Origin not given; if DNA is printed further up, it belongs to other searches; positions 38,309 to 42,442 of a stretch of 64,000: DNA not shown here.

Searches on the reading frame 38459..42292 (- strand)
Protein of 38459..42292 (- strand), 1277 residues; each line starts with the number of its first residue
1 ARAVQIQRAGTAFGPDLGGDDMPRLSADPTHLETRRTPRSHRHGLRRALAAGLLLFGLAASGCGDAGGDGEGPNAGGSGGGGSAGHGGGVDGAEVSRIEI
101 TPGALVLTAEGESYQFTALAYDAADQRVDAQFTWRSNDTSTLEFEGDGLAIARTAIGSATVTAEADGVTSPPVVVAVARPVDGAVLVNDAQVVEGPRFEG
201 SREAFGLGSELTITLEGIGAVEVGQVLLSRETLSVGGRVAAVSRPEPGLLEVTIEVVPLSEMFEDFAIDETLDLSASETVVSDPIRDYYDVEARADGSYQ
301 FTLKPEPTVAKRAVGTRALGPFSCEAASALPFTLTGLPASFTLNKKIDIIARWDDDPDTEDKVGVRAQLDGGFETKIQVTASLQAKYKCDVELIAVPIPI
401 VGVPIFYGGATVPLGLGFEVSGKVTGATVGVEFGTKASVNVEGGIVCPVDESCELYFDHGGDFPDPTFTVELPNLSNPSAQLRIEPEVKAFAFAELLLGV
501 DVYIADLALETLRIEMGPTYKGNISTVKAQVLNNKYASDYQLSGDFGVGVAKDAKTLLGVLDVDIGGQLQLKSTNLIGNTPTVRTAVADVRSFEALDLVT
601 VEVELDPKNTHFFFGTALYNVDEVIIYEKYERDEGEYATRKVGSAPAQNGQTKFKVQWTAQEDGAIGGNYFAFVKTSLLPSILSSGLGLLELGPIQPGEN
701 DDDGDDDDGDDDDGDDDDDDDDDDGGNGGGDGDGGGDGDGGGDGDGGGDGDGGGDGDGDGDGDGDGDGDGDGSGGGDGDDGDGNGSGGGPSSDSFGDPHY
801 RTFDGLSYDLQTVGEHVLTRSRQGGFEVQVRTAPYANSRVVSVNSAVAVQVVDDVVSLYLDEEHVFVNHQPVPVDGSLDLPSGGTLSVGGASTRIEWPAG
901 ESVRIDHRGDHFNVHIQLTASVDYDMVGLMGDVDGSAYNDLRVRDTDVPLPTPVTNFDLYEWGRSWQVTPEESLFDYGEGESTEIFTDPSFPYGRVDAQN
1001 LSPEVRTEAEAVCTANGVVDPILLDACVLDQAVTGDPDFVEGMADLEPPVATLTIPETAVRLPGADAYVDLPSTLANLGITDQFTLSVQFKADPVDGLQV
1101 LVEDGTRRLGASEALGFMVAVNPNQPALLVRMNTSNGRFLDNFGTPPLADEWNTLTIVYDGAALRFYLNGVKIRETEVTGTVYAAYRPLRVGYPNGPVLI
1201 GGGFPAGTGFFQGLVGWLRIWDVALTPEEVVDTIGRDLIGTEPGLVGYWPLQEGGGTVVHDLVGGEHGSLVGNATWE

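Call 65: search_protein_families(library=pfam, proteins=[window:38459-42292:-], max_evalue=0.0001)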
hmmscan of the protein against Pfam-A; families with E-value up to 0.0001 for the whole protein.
window:38459-42292:- (1277 aa): 2 families
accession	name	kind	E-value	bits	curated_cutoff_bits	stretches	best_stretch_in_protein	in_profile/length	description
PF13385.13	Laminin_G_3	-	5.6e-18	66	27.6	1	1064-1230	2-150/151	Concanavalin A-like lectin/glucanases superfamily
PF00094.30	VWD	-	1.5e-14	55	22.9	1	795-945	4-154/156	von Willebrand factor type D domain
